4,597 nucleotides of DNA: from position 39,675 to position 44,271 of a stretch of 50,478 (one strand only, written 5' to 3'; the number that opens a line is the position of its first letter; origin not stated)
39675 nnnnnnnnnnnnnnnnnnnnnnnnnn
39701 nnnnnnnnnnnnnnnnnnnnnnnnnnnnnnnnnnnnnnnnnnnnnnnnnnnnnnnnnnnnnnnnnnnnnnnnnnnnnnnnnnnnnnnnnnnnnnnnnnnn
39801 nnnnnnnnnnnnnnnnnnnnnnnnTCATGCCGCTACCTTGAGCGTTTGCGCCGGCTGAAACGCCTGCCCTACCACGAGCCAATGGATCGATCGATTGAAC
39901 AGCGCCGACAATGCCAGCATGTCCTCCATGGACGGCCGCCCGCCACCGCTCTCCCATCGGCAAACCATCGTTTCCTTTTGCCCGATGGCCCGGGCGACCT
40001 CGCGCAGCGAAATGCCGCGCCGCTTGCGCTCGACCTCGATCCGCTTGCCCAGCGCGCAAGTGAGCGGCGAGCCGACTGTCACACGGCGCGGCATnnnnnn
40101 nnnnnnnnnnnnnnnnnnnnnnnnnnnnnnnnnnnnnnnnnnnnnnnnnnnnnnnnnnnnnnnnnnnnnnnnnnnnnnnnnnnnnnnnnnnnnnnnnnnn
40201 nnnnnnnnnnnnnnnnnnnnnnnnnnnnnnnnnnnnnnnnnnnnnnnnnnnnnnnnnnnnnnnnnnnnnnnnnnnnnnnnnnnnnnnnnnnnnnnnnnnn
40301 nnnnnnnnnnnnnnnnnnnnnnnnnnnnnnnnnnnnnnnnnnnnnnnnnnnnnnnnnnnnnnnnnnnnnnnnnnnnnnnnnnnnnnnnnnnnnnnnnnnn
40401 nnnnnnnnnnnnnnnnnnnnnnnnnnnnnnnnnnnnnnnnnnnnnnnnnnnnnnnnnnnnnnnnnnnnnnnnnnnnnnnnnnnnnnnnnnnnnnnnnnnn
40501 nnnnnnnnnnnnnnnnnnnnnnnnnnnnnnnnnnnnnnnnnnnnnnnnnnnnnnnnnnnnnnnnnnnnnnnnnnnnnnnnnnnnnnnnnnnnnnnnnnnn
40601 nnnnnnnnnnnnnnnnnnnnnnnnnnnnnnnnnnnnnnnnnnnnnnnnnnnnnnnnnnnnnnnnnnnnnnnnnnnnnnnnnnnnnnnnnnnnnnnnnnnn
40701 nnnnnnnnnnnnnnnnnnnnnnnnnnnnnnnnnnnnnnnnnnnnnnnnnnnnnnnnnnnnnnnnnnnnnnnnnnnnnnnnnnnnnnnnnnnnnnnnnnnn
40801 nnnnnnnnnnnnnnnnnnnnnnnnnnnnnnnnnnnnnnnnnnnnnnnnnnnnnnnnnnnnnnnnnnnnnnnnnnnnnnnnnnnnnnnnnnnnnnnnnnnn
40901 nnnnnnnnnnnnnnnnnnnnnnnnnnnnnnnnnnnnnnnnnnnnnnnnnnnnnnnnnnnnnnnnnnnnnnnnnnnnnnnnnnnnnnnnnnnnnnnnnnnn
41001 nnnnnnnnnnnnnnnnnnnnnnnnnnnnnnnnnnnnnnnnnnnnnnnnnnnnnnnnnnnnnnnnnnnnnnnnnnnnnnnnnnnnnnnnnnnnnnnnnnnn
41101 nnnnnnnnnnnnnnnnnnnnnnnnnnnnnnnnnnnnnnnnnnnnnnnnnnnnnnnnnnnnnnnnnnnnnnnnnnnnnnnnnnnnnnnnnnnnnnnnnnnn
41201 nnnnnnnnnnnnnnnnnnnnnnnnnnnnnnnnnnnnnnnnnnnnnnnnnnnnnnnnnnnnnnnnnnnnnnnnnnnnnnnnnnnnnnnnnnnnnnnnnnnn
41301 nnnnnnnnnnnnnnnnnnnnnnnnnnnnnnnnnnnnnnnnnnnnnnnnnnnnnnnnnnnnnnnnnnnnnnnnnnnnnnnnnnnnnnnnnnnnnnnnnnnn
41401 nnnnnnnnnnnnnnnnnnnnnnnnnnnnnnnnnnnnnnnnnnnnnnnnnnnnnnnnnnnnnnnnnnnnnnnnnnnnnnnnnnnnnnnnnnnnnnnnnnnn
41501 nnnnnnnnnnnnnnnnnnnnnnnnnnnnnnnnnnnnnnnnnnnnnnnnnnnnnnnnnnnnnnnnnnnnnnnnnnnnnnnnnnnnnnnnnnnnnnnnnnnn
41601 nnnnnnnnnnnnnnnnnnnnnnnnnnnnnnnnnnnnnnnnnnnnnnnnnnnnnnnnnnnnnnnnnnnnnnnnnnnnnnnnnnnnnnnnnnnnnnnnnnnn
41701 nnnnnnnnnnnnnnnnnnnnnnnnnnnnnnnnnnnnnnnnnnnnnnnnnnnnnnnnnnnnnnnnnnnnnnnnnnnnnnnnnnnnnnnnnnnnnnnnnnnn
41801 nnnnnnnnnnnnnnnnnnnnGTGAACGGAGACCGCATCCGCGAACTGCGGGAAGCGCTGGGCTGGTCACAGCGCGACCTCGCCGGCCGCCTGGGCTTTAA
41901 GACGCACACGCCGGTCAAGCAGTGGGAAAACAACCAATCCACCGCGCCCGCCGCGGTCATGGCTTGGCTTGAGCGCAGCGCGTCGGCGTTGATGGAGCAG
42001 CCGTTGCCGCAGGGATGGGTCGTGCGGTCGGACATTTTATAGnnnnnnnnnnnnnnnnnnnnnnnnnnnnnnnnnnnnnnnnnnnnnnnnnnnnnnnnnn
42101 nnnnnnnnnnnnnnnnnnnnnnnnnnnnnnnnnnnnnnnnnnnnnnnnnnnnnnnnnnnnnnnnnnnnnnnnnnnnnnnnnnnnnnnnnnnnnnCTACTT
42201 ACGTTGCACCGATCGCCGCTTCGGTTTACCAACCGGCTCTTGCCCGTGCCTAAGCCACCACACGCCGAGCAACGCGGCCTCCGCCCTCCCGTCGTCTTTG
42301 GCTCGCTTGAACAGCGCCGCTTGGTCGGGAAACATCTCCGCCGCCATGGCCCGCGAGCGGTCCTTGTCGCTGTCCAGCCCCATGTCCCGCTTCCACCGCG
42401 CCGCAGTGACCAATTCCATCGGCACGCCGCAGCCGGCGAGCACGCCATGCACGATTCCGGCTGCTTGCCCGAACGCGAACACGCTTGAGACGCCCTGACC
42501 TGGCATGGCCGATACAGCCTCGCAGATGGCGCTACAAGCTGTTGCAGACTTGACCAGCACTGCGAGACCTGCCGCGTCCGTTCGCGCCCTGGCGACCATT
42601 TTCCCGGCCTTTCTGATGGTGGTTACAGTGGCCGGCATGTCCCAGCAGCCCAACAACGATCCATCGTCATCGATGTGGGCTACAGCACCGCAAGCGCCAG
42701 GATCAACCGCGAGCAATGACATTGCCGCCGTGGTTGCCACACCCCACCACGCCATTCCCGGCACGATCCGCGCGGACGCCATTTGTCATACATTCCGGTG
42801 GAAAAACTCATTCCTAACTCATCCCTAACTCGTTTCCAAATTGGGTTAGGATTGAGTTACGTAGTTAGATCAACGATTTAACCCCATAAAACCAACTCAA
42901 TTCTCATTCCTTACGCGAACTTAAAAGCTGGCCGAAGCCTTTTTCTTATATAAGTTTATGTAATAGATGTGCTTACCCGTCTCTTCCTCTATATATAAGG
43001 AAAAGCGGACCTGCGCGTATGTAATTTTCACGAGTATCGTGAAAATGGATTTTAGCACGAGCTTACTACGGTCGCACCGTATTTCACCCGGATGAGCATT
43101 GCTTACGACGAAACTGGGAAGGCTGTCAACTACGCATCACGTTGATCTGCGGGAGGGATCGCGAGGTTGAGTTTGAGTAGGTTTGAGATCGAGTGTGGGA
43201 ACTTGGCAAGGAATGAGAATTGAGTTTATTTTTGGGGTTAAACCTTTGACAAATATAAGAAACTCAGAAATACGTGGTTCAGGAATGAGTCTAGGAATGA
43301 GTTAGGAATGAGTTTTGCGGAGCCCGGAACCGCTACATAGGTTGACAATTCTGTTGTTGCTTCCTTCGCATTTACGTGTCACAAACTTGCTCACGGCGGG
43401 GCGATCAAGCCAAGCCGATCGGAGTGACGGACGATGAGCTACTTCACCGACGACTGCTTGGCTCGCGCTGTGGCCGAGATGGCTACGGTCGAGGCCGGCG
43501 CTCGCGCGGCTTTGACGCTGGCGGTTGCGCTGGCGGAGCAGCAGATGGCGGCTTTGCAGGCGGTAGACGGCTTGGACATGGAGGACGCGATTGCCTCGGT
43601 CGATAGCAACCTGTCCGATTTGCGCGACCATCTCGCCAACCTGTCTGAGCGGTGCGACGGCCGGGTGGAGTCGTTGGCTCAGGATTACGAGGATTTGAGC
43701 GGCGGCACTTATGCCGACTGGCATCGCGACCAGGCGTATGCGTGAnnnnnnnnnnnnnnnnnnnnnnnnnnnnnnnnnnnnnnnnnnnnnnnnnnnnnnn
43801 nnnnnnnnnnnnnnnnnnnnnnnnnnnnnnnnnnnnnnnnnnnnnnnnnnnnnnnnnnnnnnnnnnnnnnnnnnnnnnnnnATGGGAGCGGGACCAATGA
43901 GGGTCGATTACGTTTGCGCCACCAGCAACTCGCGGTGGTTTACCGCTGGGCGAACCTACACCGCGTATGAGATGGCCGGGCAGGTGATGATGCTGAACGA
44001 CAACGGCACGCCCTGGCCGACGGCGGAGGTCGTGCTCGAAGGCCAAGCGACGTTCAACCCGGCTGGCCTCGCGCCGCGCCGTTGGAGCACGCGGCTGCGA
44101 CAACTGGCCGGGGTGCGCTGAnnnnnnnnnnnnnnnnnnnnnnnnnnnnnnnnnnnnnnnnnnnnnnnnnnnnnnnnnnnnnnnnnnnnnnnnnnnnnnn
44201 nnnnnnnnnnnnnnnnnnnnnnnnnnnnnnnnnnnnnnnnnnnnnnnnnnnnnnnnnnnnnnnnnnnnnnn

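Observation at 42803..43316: AT-rich, ORF-poor locus with two concentric inverted iteron arrays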

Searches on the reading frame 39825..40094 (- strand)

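Call 13: search_protein_families(library=pfam, proteins=[window:39825-40094:-], max_evalue=0.01)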
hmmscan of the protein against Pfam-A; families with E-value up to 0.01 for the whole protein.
window:39825-40094:- (89 aa): 3 families
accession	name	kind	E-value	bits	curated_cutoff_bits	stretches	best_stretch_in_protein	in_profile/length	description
PF01381.28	HTH_3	-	1.6e-10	41.3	23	1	22-73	4-55/55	Helix-turn-helix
PF13560.12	HTH_31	-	1.8e-06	28.6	27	1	14-66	1-54/64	Helix-turn-helix domain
PF13443.12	HTH_26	-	0.0053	17.4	22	1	19-67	2-51/63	Cro/C1-type HTH DNA-binding domain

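Call 14: search_protein_families(library=phrogs, proteins=[window:39825-40094:-], max_evalue=0.001)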
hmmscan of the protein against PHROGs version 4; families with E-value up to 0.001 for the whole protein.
window:39825-40094:- (89 aa): 10 families
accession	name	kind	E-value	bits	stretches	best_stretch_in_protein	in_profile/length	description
phrog_8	-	transcription regulation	4.1e-11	43.9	1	15-74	77-136/346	transcriptional regulator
phrog_2328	-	transcription regulation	5.8e-11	43.3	1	12-81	15-81/128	transcriptional repressor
phrog_4836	-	transcription regulation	4.4e-10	40.4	1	15-83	76-144/194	CII-like regulator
phrog_4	-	transcription regulation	3e-08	34.1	1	15-81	137-199/400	transcriptional repressor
phrog_3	-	transcription regulation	4.8e-08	34.2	1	13-79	87-151/430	transcriptional repressor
phrog_2439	-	transcription regulation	8.1e-06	25.9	1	16-74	9-67/367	transcriptional regulator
phrog_1373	-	transcription regulation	1.7e-05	25.9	1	15-73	64-122/166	transcriptional regulator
phrog_3037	-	transcription regulation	7.8e-05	23.6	1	22-79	22-80/189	transcriptional repressor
phrog_2967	-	transcription regulation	0.00011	22.8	1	16-78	12-74/225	transcriptional regulator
phrog_4739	-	unknown function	0.00046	20.8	1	14-83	67-136/167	-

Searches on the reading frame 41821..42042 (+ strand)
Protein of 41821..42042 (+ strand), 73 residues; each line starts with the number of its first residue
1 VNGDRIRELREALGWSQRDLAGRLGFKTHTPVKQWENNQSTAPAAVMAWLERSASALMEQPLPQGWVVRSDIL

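Call 13: search_protein_families(library=pfam, proteins=[window:41821-42042:+], max_evalue=0.01)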
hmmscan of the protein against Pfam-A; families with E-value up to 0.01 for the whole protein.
window:41821-42042:+ (73 aa): 3 families
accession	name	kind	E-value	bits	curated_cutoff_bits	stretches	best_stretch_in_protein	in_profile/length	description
PF13560.12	HTH_31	-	2e-07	31.7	27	1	3-50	3-50/64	Helix-turn-helix domain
PF01381.28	HTH_3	-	2.8e-07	30.9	23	1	6-43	1-36/55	Helix-turn-helix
PF12844.13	HTH_19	-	3.4e-07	30.5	30.2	1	3-47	1-44/64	Helix-turn-helix domain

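Call 14: search_protein_families(library=phrogs, proteins=[window:41821-42042:+], max_evalue=0.001)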
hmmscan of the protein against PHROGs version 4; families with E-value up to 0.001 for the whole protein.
window:41821-42042:+ (73 aa): 10 families
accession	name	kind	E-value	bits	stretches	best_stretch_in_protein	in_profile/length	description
phrog_8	-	transcription regulation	9.2e-08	32.9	1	1-42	76-116/346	transcriptional regulator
phrog_2104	-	unknown function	7.5e-07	30.3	1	4-46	42-83/103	-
phrog_955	-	DNA, RNA and nucleotide metabolism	7.6e-06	26.7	1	2-50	25-72/142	HTH DNA binding protein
phrog_14076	-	transcription regulation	2.7e-05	25.6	1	1-48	13-62/86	transcriptional regulator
phrog_2967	-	transcription regulation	7e-05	23.5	1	4-47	13-55/225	transcriptional regulator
phrog_3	-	transcription regulation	0.00011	23.2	1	1-42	88-126/430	transcriptional repressor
phrog_2328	-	transcription regulation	0.00013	22.8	1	3-49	17-63/128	transcriptional repressor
phrog_5823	-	transcription regulation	0.00022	21.5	1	3-47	8-51/404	transcriptional regulator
phrog_2439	-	transcription regulation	0.00033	20.6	1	1-46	7-51/367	transcriptional regulator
phrog_4779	-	transcription regulation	0.00041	21.8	1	1-45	2-51/98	transcriptional regulator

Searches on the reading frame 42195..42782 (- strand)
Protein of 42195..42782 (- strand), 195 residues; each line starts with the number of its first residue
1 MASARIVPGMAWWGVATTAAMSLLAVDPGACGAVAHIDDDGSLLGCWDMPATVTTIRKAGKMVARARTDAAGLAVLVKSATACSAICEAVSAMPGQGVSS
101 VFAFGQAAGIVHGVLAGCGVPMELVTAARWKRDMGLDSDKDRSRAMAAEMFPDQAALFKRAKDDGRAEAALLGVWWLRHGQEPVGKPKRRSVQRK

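Call 13: search_protein_families(library=pfam, proteins=[window:42195-42782:-], max_evalue=0.01)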
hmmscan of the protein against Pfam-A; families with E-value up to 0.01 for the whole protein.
window:42195-42782:- (195 aa): 0 families

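Call 14: search_protein_families(library=phrogs, proteins=[window:42195-42782:-], max_evalue=0.001)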
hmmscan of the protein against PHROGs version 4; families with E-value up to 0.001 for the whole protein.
window:42195-42782:- (195 aa): 1 family
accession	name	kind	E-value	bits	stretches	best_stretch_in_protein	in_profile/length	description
phrog_1770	-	DNA, RNA and nucleotide metabolism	9.1e-27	95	1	21-178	4-149/158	Holliday junction resolvase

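Call 18: find_related_loci(query=window:42195-42782:-, collection=genome_contigs, flank=6000)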
Query window:42195-42782:- (195 aa) in genome_contigs; peptide patterns used: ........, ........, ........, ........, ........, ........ (x = any residue, [..] = any of these).
58 stretches matched a pattern, but none encodes a relative of the query by tblastn (E <= 1e-3).

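Call 19: find_related_loci(query=window:42195-42782:-, collection=viral_contigs, flank=6000)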
Query window:42195-42782:- (195 aa) in viral_contigs; peptide patterns used: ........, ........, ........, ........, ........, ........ (x = any residue, [..] = any of these).
4 stretches matched a pattern, but none encodes a relative of the query by tblastn (E <= 1e-3).

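Call 34: find_homologous_proteins(query=window:42195-42782:-)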
Query window:42195-42782:- (195 aa): 711 proteins with E <= 0.001 among 1764 candidates; the best 120 are listed.
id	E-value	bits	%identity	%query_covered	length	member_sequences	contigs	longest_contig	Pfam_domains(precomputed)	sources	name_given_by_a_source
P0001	1.7e-38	150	48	82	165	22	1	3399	-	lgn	-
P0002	1.7e-38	150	50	80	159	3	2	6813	-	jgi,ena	-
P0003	2.2e-38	150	52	79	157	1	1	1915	-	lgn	-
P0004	2.7e-37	146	49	80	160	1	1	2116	-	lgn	-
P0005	3.3e-37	146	49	79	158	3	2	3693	-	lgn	-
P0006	4.7e-37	146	48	82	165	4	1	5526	-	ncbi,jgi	jgi:crossover junction endodeoxyribonuclease RuvC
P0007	5.6e-37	145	48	80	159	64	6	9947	-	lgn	-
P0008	6.7e-37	145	48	81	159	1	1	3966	-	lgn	-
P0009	1.1e-36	144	48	82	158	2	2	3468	-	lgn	-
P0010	1.8e-36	144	47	81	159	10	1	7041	-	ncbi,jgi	jgi:crossover junction endodeoxyribonuclease RuvC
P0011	1.8e-36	144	48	81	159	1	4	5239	PF02075.24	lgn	-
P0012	2.5e-36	143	43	75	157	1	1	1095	-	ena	-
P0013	2.5e-36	143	43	75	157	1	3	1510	-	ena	-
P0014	2.8e-36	143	48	81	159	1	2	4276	PF02075.24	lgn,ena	-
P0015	3.0e-36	143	48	81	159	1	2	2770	PF02075.24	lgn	-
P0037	2.5e-34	137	49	78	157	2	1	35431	-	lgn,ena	-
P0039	4.4e-34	136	50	80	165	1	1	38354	-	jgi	jgi:crossover junction endodeoxyribonuclease RuvC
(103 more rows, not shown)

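Call 35: find_encoding_contigs(protein=P0039, flank=8000, max_places=2)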
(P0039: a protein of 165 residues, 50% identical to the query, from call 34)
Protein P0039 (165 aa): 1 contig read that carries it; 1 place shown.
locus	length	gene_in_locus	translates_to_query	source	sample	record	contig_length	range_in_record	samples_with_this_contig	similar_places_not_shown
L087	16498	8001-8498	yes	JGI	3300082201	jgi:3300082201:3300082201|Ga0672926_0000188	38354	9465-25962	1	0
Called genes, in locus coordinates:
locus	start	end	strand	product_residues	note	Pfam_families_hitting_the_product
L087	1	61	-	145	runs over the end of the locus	-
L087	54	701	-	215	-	-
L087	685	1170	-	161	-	-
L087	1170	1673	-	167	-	-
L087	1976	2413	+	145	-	-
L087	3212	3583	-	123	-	PF01381:HTH_3, PF13560:HTH_31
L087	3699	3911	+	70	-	PF14549:P22_Cro (weak), PF15943:YdaS_toxin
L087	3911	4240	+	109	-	-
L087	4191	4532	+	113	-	-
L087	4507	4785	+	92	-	-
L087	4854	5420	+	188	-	-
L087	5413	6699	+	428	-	-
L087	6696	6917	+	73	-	-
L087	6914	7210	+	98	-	-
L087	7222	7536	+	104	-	PF13876:Phage_gp49_66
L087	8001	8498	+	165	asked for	-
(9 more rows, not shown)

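Call 36: find_encoding_contigs(protein=P0037, flank=8000, max_places=2)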
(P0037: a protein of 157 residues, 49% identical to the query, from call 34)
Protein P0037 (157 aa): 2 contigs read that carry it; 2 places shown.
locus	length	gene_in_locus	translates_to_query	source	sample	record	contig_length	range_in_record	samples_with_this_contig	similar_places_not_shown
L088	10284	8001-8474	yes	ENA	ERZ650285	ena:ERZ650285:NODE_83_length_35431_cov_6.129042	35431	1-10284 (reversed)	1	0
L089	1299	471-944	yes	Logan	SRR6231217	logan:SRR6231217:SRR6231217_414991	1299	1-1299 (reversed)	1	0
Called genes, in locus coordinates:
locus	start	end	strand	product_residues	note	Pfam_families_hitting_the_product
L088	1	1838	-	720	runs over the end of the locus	PF13481:AAA_25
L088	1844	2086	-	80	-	-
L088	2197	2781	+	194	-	PF01381:HTH_3 (weak)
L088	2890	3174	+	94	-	PF27050:Phage_P22_Y8K6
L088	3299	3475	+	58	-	-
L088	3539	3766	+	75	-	PF20788:YuA_Gp49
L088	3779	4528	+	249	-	PF13479:AAA_24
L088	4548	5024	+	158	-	PF05037:DUF669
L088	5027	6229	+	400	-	-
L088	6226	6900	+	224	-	-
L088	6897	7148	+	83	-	-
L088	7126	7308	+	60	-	-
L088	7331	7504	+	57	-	-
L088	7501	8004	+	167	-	-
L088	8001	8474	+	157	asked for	-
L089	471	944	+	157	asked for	-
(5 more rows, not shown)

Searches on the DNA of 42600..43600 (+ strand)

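Call 11: search_dna_similar(query=window:42723-43433:+, collection=phages, mode=distant, max_rows=20, max_evalue=0.01)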
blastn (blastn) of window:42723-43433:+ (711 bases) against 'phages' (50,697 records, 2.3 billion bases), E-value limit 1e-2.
No match.

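Call 50: search_dna_similar(query=window:42723-43433:+, collection=plasmids, mode=distant, max_evalue=0.01, max_rows=10)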
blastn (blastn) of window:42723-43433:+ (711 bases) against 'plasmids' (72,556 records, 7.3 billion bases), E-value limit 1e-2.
No match.

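Call 56: search_rna_families(source=window, start=42600, end=43600, threshold=evalue, max_evalue=5)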
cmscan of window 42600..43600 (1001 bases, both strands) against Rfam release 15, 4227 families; matches with E-value up to 5: 0.
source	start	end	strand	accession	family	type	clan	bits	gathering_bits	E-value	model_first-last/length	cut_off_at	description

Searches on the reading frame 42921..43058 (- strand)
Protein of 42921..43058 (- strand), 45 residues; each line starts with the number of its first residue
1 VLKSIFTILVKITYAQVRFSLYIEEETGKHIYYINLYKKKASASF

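Call 121: search_protein_representatives(protein=window:42921-43058:-)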
Query: 45 residues. Proteins with E-value up to 0.001 (for the whole library): 1; up to 1e-10: 0; up to 1e-30: 0. The best 1 are listed.
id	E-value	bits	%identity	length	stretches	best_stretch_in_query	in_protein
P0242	7.5e-04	35.1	25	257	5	9-40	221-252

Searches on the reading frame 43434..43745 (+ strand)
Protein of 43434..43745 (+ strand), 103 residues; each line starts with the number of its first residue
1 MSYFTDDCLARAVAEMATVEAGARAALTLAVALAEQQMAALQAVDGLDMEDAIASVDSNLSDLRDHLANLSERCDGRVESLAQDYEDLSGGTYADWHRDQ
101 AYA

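Call 13: search_protein_families(library=pfam, proteins=[window:43434-43745:+], max_evalue=0.01)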
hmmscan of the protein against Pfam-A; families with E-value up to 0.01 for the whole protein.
window:43434-43745:+ (103 aa): 0 families

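Call 14: search_protein_families(library=phrogs, proteins=[window:43434-43745:+], max_evalue=0.001)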
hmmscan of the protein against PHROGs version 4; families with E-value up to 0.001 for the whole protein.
window:43434-43745:+ (103 aa): 0 families

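Call 44: find_homologous_proteins(query=window:43434-43745:+, max_evalue=0.01)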
Query window:43434-43745:+ (103 aa): 1 proteins with E <= 0.01 among 36 candidates.
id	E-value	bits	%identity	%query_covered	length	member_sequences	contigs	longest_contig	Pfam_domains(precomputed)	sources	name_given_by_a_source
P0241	2.3e-57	209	100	100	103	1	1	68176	-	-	-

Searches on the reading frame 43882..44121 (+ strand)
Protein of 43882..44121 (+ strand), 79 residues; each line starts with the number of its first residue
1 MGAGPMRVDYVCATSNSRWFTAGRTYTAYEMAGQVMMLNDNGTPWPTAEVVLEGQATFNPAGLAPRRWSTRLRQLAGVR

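Call 13: search_protein_families(library=pfam, proteins=[window:43882-44121:+], max_evalue=0.01)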
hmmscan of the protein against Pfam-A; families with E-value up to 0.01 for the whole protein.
window:43882-44121:+ (79 aa): 0 families

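Call 14: search_protein_families(library=phrogs, proteins=[window:43882-44121:+], max_evalue=0.001)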
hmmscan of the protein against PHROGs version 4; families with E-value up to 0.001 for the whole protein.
window:43882-44121:+ (79 aa): 1 family
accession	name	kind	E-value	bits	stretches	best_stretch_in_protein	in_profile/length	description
phrog_12802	-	unknown function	0.00021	22.3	1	6-45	1-39/64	-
